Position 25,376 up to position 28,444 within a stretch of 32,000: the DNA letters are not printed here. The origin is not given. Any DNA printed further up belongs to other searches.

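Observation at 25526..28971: A whole partner-switching circuit fused into one membrane protein (MHYT-PAS-PP2C-RsbW kinase-STAS), plus a free STAS paralogue and no visible sigma-factor target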

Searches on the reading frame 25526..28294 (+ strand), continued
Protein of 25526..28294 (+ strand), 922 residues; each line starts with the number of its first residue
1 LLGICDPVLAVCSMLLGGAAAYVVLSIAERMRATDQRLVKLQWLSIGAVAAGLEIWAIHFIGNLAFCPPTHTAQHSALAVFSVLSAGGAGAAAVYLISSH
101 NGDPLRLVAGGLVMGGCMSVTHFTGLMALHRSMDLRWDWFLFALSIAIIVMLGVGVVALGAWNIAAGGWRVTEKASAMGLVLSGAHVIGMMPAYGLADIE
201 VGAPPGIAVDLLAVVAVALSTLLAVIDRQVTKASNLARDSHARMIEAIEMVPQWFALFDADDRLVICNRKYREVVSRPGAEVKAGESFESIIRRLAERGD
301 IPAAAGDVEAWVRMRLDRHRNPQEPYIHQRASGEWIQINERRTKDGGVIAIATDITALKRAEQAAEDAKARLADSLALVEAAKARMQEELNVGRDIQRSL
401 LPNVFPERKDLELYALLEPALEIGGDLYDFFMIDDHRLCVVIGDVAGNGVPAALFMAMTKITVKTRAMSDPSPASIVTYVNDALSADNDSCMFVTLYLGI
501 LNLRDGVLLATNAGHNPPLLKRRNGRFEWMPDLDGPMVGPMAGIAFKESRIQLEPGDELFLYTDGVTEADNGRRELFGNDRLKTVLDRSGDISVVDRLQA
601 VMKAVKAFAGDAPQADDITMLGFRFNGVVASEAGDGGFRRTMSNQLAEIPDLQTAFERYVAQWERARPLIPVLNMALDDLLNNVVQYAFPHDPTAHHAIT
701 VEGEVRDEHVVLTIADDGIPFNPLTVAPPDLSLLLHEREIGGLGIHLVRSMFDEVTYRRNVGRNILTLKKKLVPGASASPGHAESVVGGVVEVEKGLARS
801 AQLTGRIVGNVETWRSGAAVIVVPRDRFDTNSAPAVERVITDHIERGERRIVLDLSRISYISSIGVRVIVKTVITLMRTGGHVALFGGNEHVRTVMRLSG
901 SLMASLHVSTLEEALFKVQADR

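Call 5: find_homologous_proteins(query=window:25526-28294:+, max_evalue=1e-10)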
Query window:25526-28294:+ (922 aa): 974 proteins with E <= 1e-10 among 8000 candidates; the best 120 are listed.
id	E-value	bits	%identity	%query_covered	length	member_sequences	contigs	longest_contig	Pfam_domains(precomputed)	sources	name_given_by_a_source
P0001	0.0e+0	2003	98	100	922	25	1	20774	PF01740.27,PF12860.14,PF03707.22,PF13581.13,PF07228.18,PF13466.13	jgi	jgi:sigma-B regulation protein RsbU (phosphoserine phosphatase)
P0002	0.0e+0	1653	75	81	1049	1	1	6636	PF01740.27,PF12860.14,PF03707.22,PF13581.13,PF02518.32,PF07228.18,PF13466.13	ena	-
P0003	0.0e+0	1521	87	85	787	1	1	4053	PF01740.27,PF12860.14,PF13581.13,PF07228.18,PF13466.13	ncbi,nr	ncbi:MAG: SpoIIE family protein phosphatase, partial [Nitrospira sp.]|nr:SpoIIE family protein phosp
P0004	0.0e+0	1517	75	100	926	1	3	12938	PF01740.27,PF12860.14,PF03707.22,PF13581.13,PF07228.18,PF13466.13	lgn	-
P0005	0.0e+0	1498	74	100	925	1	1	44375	PF01740.27,PF12860.14,PF03707.22,PF13581.13,PF07228.18,PF13466.13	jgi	-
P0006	0.0e+0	1493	73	100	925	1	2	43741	PF01740.27,PF12860.14,PF03707.22,PF13581.13,PF07228.18,PF13466.13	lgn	-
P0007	0.0e+0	1492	74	100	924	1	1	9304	PF01740.27,PF12860.14,PF03707.22,PF13581.13,PF07228.18,PF13466.13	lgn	-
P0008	0.0e+0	1492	73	99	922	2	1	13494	PF01740.27,PF12860.14,PF03707.22,PF13581.13,PF07228.18,PF13466.13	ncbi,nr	ncbi:MAG: anti-sigma factor antagonist [Nitrospira sp.]|nr:anti-sigma factor antagonist [Nitrospira 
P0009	0.0e+0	1490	74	100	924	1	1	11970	PF01740.27,PF12860.14,PF03707.22,PF13581.13,PF07228.18,PF13466.13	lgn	-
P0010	0.0e+0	1490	73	100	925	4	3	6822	PF01740.27,PF12860.14,PF03707.22,PF13581.13,PF07228.18,PF13466.13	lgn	-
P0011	0.0e+0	1489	74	100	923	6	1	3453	PF01740.27,PF12860.14,PF03707.22,PF13581.13,PF07228.18,PF13466.13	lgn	-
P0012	0.0e+0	1488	73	100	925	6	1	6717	PF01740.27,PF12860.14,PF03707.22,PF13581.13,PF07228.18,PF13466.13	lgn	-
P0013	0.0e+0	1487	73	100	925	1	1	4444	PF01740.27,PF12860.14,PF03707.22,PF13581.13,PF07228.18,PF13466.13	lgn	-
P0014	0.0e+0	1487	73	100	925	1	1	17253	PF01740.27,PF12860.14,PF03707.22,PF13581.13,PF07228.18,PF13466.13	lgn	-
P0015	0.0e+0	1486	73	100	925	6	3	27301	PF01740.27,PF12860.14,PF03707.22,PF13581.13,PF07228.18,PF13466.13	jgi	-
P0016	0.0e+0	1485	74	100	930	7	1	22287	PF01740.27,PF12860.14,PF03707.22,PF13581.13,PF07228.18,PF13466.13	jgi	-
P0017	0.0e+0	1483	73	100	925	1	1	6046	PF01740.27,PF12860.14,PF03707.22,PF13581.13,PF07228.18,PF13466.13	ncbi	-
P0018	0.0e+0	1482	73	100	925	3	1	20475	PF01740.27,PF12860.14,PF03707.22,PF13581.13,PF07228.18,PF13466.13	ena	-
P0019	0.0e+0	1480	73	99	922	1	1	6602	PF01740.27,PF12860.14,PF03707.22,PF13581.13,PF07228.18,PF13466.13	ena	-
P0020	0.0e+0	1480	72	100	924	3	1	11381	PF01740.27,PF12860.14,PF03707.22,PF13581.13,PF07228.18,PF13466.13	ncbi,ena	-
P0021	0.0e+0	1477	72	100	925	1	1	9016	PF01740.27,PF12860.14,PF03707.22,PF13581.13,PF07228.18,PF13466.13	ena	-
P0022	0.0e+0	1477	72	100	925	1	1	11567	PF01740.27,PF12860.14,PF03707.22,PF13581.13,PF07228.18,PF13466.13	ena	-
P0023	0.0e+0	1476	73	100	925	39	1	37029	PF01740.27,PF12860.14,PF03707.22,PF13581.13,PF07228.18,PF13466.13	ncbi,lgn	-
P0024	0.0e+0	1476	72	100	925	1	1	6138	PF01740.27,PF12860.14,PF03707.22,PF13581.13,PF07228.18,PF13466.13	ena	-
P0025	0.0e+0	1476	73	100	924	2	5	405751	PF01740.27,PF12860.14,PF03707.22,PF13581.13,PF07228.18,PF13466.13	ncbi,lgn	-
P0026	0.0e+0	1475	72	100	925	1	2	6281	PF01740.27,PF12860.14,PF03707.22,PF13581.13,PF07228.18,PF13466.13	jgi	jgi:sigma-B regulation protein RsbU (phosphoserine phosphatase)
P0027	0.0e+0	1475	72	100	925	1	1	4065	PF01740.27,PF12860.14,PF03707.22,PF13581.13,PF07228.18,PF13466.13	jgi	jgi:sigma-B regulation protein RsbU (phosphoserine phosphatase)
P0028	0.0e+0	1475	72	100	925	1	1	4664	PF01740.27,PF12860.14,PF03707.22,PF13581.13,PF07228.18,PF13466.13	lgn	-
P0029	0.0e+0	1475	72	100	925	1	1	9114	PF01740.27,PF12860.14,PF03707.22,PF13581.13,PF07228.18,PF13466.13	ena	-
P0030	0.0e+0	1475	72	99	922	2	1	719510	PF01740.27,PF12860.14,PF03707.22,PF13581.13,PF07228.18,PF13466.13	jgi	-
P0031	0.0e+0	1474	73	100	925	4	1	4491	PF01740.27,PF12860.14,PF03707.22,PF13581.13,PF07228.18,PF13466.13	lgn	-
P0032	0.0e+0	1474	72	100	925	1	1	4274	PF01740.27,PF12860.14,PF03707.22,PF13581.13,PF07228.18,PF13466.13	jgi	jgi:sigma-B regulation protein RsbU (phosphoserine phosphatase)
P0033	0.0e+0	1474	72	100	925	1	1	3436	PF01740.27,PF12860.14,PF03707.22,PF13581.13,PF07228.18,PF13466.13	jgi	jgi:sigma-B regulation protein RsbU (phosphoserine phosphatase)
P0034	0.0e+0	1473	73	100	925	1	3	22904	PF01740.27,PF12860.14,PF03707.22,PF13581.13,PF07228.18,PF13466.13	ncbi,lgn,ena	-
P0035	0.0e+0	1472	72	100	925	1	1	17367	PF01740.27,PF12860.14,PF03707.22,PF13581.13,PF07228.18,PF13466.13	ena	-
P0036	0.0e+0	1472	72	100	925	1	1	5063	PF01740.27,PF12860.14,PF03707.22,PF13581.13,PF07228.18,PF13466.13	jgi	jgi:sigma-B regulation protein RsbU (phosphoserine phosphatase)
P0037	0.0e+0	1472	73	100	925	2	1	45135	PF01740.27,PF12860.14,PF03707.22,PF13581.13,PF07228.18,PF13466.13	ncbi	-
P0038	0.0e+0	1472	72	100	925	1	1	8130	PF01740.27,PF12860.14,PF03707.22,PF13581.13,PF07228.18,PF13466.13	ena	-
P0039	0.0e+0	1472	71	100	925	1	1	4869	PF01740.27,PF12860.14,PF03707.22,PF13581.13,PF07228.18,PF13466.13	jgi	jgi:sigma-B regulation protein RsbU (phosphoserine phosphatase)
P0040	0.0e+0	1472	72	100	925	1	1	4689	PF01740.27,PF12860.14,PF03707.22,PF13581.13,PF07228.18,PF13466.13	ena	-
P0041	0.0e+0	1472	71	100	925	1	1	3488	PF01740.27,PF12860.14,PF03707.22,PF13581.13,PF07228.18,PF13466.13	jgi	jgi:sigma-B regulation protein RsbU (phosphoserine phosphatase)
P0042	0.0e+0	1472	72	100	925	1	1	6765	PF01740.27,PF12860.14,PF03707.22,PF13581.13,PF07228.18,PF13466.13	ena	-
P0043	0.0e+0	1472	71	100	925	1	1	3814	PF01740.27,PF12860.14,PF03707.22,PF13581.13,PF07228.18,PF13466.13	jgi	jgi:sigma-B regulation protein RsbU (phosphoserine phosphatase)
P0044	0.0e+0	1472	71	100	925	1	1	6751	PF01740.27,PF12860.14,PF03707.22,PF13581.13,PF07228.18,PF13466.13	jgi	jgi:sigma-B regulation protein RsbU (phosphoserine phosphatase)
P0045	0.0e+0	1472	73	100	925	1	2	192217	PF01740.27,PF12860.14,PF03707.22,PF13581.13,PF07228.18,PF13466.13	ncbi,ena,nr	ncbi:MAG: hypothetical protein A4E19_12765 [Nitrospira sp. SG-bin1]|nr:MAG: hypothetical protein A4E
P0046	0.0e+0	1470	72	100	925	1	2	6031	PF01740.27,PF12860.14,PF03707.22,PF13581.13,PF07228.18,PF13466.13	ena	-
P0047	0.0e+0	1470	72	100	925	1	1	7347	PF01740.27,PF12860.14,PF03707.22,PF13581.13,PF07228.18,PF13466.13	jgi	jgi:phosphoserine phosphatase RsbU/P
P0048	0.0e+0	1470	72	100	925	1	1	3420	PF01740.27,PF12860.14,PF03707.22,PF13581.13,PF07228.18,PF13466.13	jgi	jgi:sigma-B regulation protein RsbU (phosphoserine phosphatase)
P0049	0.0e+0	1470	72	100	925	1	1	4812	PF01740.27,PF12860.14,PF03707.22,PF13581.13,PF07228.18,PF13466.13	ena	-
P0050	0.0e+0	1470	72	100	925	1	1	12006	PF01740.27,PF12860.14,PF03707.22,PF13581.13,PF07228.18,PF13466.13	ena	-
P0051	0.0e+0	1470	72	100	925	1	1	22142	PF01740.27,PF12860.14,PF03707.22,PF13581.13,PF07228.18,PF13466.13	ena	-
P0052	0.0e+0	1470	72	100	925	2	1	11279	PF01740.27,PF12860.14,PF03707.22,PF13581.13,PF07228.18,PF13466.13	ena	-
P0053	0.0e+0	1470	72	100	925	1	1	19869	PF01740.27,PF12860.14,PF03707.22,PF13581.13,PF07228.18,PF13466.13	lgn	-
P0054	0.0e+0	1470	72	100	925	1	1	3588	PF01740.27,PF12860.14,PF03707.22,PF13581.13,PF07228.18,PF13466.13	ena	-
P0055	0.0e+0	1469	73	100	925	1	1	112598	PF01740.27,PF12860.14,PF03707.22,PF13581.13,PF07228.18,PF13466.13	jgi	jgi:sigma-B regulation protein RsbU (phosphoserine phosphatase)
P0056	0.0e+0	1468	72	100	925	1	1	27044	PF01740.27,PF12860.14,PF03707.22,PF13581.13,PF07228.18,PF13466.13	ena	-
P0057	0.0e+0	1468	73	100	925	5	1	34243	PF01740.27,PF12860.14,PF03707.22,PF13581.13,PF07228.18,PF13466.13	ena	-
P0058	0.0e+0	1468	72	100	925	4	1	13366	PF01740.27,PF12860.14,PF03707.22,PF13581.13,PF07228.18,PF13466.13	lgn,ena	-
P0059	0.0e+0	1467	72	100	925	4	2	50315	PF01740.27,PF12860.14,PF03707.22,PF13581.13,PF07228.18,PF13466.13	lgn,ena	-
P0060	0.0e+0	1466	71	100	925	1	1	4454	PF01740.27,PF12860.14,PF03707.22,PF13581.13,PF07228.18,PF13466.13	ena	-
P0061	0.0e+0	1466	72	100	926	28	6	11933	PF01740.27,PF12860.14,PF03707.22,PF13581.13,PF07228.18,PF13466.13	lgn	-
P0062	0.0e+0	1465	71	100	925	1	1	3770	PF01740.27,PF12860.14,PF03707.22,PF13581.13,PF07228.18,PF13466.13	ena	-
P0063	0.0e+0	1464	72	100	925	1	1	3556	PF01740.27,PF12860.14,PF03707.22,PF13581.13,PF07228.18,PF13466.13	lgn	-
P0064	0.0e+0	1464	73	100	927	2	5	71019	PF01740.27,PF12860.14,PF03707.22,PF13581.13,PF07228.18,PF13466.13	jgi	jgi:phosphoserine phosphatase RsbU/P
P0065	0.0e+0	1464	72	100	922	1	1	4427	PF01740.27,PF12860.14,PF03707.22,PF13581.13,PF07228.18,PF13466.13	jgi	jgi:sigma-B regulation protein RsbU (phosphoserine phosphatase)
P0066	0.0e+0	1464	71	100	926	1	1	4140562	PF01740.27,PF12860.14,PF03707.22,PF13581.13,PF07228.18,PF13466.13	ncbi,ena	-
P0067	0.0e+0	1463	72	100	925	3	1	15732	PF01740.27,PF12860.14,PF03707.22,PF13581.13,PF07228.18,PF13466.13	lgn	-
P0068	0.0e+0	1463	73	100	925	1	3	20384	PF01740.27,PF12860.14,PF03707.22,PF13581.13,PF07228.18,PF13466.13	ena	-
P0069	0.0e+0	1461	72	100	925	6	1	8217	PF01740.27,PF12860.14,PF03707.22,PF13581.13,PF07228.18,PF13466.13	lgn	-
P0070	0.0e+0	1461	72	100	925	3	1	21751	PF01740.27,PF12860.14,PF03707.22,PF13581.13,PF07228.18,PF13466.13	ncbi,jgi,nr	ncbi:MAG: STAS domain-containing protein [Nitrospira sp. LK70]|nr:STAS domain-containing protein [Ni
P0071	0.0e+0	1461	73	100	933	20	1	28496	PF01740.27,PF12860.14,PF03707.22,PF13581.13,PF07228.18,PF13466.13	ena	-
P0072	0.0e+0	1460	72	100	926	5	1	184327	PF01740.27,PF12860.14,PF03707.22,PF13581.13,PF07228.18,PF13466.13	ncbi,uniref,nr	ncbi:putative Phosphoserine phosphatase [Candidatus Nitrospira nitrificans]|uniref:Anti-sigma factor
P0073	0.0e+0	1459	72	100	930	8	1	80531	PF01740.27,PF12860.14,PF03707.22,PF13581.13,PF07228.18,PF13466.13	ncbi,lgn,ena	-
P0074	0.0e+0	1459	71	100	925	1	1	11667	PF01740.27,PF12860.14,PF03707.22,PF13581.13,PF07228.18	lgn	-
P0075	0.0e+0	1459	73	99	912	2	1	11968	PF01740.27,PF12860.14,PF03707.22,PF13581.13,PF07228.18,PF13466.13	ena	-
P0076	0.0e+0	1458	73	98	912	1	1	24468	PF01740.27,PF12860.14,PF03707.22,PF13581.13,PF07228.18,PF13466.13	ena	-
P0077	0.0e+0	1458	72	100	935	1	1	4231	PF01740.27,PF12860.14,PF03707.22,PF13581.13,PF07228.18,PF13466.13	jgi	jgi:sigma-B regulation protein RsbU (phosphoserine phosphatase)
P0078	0.0e+0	1457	72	99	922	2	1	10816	PF01740.27,PF12860.14,PF03707.22,PF13581.13,PF07228.18,PF13466.13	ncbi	-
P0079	0.0e+0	1457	72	98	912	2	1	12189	PF01740.27,PF12860.14,PF03707.22,PF13581.13,PF07228.18,PF13466.13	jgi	jgi:phosphoserine phosphatase RsbU/P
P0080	0.0e+0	1456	72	100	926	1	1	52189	PF01740.27,PF12860.14,PF03707.22,PF13581.13,PF07228.18,PF13466.13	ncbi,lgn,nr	ncbi:MAG: anti-sigma factor antagonist [Nitrospira sp.]|nr:anti-sigma factor antagonist [Nitrospira 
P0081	0.0e+0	1456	72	100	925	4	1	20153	PF01740.27,PF12860.14,PF03707.22,PF13581.13,PF07228.18,PF13466.13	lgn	-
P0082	0.0e+0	1455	72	99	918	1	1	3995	PF01740.27,PF12860.14,PF03707.22,PF13581.13,PF07228.18,PF13466.13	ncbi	ncbi:MAG: anti-sigma factor antagonist [Nitrospirota bacterium]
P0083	0.0e+0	1451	72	100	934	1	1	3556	PF01740.27,PF12860.14,PF03707.22,PF13581.13,PF07228.18,PF13466.13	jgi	-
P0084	0.0e+0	1449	72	99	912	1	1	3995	PF01740.27,PF12860.14,PF03707.22,PF13581.13,PF07228.18,PF13466.13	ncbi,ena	-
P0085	0.0e+0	1449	72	99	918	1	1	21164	PF01740.27,PF12860.14,PF03707.22,PF13581.13,PF07228.18,PF13466.13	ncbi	-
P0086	0.0e+0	1448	71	100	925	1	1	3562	PF01740.27,PF12860.14,PF03707.22,PF13581.13,PF07228.18,PF13466.13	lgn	-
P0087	0.0e+0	1448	70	100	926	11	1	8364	PF01740.27,PF12860.14,PF03707.22,PF13581.13,PF07228.18,PF13466.13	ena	-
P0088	0.0e+0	1448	71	100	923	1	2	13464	PF01740.27,PF12860.14,PF03707.22,PF13581.13,PF07228.18,PF13466.13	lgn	-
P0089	0.0e+0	1447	71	100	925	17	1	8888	PF01740.27,PF12860.14,PF03707.22,PF13581.13,PF07228.18,PF13466.13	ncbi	-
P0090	0.0e+0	1446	71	100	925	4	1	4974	PF01740.27,PF12860.14,PF03707.22,PF13581.13,PF07228.18,PF13466.13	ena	-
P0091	0.0e+0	1446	72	100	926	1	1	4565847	PF01740.27,PF12860.14,PF03707.22,PF13581.13,PF07228.18,PF13466.13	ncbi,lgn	ncbi:MAG: Anti-sigma factor antagonist [Nitrospira sp.]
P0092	0.0e+0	1445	72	99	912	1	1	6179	PF01740.27,PF12860.14,PF03707.22,PF13581.13,PF07228.18,PF13466.13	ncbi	-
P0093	0.0e+0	1443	72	99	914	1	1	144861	PF01740.27,PF12860.14,PF03707.22,PF13581.13,PF07228.18,PF13466.13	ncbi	ncbi:MAG: anti-sigma factor antagonist [Nitrospiraceae bacterium]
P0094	0.0e+0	1442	71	100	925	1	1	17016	PF01740.27,PF12860.14,PF03707.22,PF13581.13,PF07228.18,PF13466.13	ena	-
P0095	0.0e+0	1442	71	100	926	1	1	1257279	PF01740.27,PF12860.14,PF03707.22,PF13581.13,PF07228.18,PF13466.13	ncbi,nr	ncbi:MAG: anti-sigma factor antagonist [Nitrospira sp.]|nr:anti-sigma factor antagonist [Nitrospira 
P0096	0.0e+0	1441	71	100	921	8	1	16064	PF01740.27,PF12860.14,PF03707.22,PF13581.13,PF07228.18,PF13466.13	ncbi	ncbi:MAG: anti-sigma factor antagonist [Nitrospira sp.]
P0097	0.0e+0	1440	71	100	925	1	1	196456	PF01740.27,PF12860.14,PF03707.22,PF13581.13,PF07228.18,PF13466.13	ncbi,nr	ncbi:MAG: anti-sigma factor antagonist [Nitrospira sp.]|nr:anti-sigma factor antagonist [Nitrospira 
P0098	0.0e+0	1439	71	100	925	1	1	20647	PF01740.27,PF12860.14,PF03707.22,PF13581.13,PF07228.18,PF13466.13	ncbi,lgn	-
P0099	0.0e+0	1439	71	100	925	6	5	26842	PF01740.27,PF12860.14,PF03707.22,PF13581.13,PF07228.18,PF13466.13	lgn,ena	-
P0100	0.0e+0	1438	71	100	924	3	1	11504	PF01740.27,PF12860.14,PF03707.22,PF13581.13,PF07228.18,PF13466.13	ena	-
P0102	0.0e+0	1436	72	99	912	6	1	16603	PF01740.27,PF12860.14,PF03707.22,PF13581.13,PF07228.18,PF13466.13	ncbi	ncbi:MAG: anti-sigma factor antagonist [Nitrospira sp.]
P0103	0.0e+0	1436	71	100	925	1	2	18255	PF01740.27,PF12860.14,PF03707.22,PF13581.13,PF07228.18,PF13466.13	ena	-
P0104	0.0e+0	1435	71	100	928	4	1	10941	PF01740.27,PF12860.14,PF03707.22,PF13581.13,PF07228.18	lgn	-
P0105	0.0e+0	1435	70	100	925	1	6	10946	PF01740.27,PF12860.14,PF03707.22,PF13581.13,PF07228.18,PF13466.13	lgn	-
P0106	0.0e+0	1434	71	100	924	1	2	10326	PF01740.27,PF12860.14,PF03707.22,PF13581.13,PF07228.18,PF13466.13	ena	-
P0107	0.0e+0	1434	70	100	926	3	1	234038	PF01740.27,PF12860.14,PF03707.22,PF13581.13,PF07228.18,PF13466.13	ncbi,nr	ncbi:hypothetical protein YTPLAS72_05000 [Nitrospira sp.]|nr:hypothetical protein YTPLAS72_05000 [Ni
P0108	0.0e+0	1433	72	100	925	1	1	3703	PF01740.27,PF12860.14,PF03707.22,PF13581.13,PF07228.18,PF13466.13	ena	-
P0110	0.0e+0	1432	70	100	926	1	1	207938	PF01740.27,PF12860.14,PF03707.22,PF13581.13,PF07228.18,PF13466.13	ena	-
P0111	0.0e+0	1432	71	100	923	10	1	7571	PF01740.27,PF12860.14,PF03707.22,PF13581.13,PF07228.18,PF13466.13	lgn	-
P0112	0.0e+0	1432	70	100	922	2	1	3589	PF01740.27,PF12860.14,PF03707.22,PF13581.13,PF07228.18,PF13466.13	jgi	jgi:sigma-B regulation protein RsbU (phosphoserine phosphatase)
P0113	0.0e+0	1431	72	98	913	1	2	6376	PF01740.27,PF12860.14,PF03707.22,PF13581.13,PF07228.18,PF13466.13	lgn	-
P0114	0.0e+0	1430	71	100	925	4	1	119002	PF01740.27,PF12860.14,PF03707.22,PF13581.13,PF07228.18,PF13466.13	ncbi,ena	ncbi:MAG: anti-sigma factor antagonist [Nitrospira sp.]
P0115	0.0e+0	1430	71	100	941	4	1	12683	PF01740.27,PF12860.14,PF03707.22,PF13581.13,PF07228.18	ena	-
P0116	0.0e+0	1430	71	100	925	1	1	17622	PF01740.27,PF12860.14,PF03707.22,PF13581.13,PF07228.18,PF13466.13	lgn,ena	-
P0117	0.0e+0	1427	71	100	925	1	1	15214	PF01740.27,PF12860.14,PF03707.22,PF13581.13,PF07228.18,PF13466.13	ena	-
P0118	0.0e+0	1426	72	98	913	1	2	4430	PF01740.27,PF12860.14,PF03707.22,PF13581.13,PF07228.18,PF13466.13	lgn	-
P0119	0.0e+0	1426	71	100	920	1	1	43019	PF01740.27,PF12860.14,PF03707.22,PF13581.13,PF07228.18,PF13466.13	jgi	jgi:phosphoserine phosphatase RsbU/P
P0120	0.0e+0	1426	71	99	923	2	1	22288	PF01740.27,PF12860.14,PF03707.22,PF13581.13,PF07228.18,PF13466.13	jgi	-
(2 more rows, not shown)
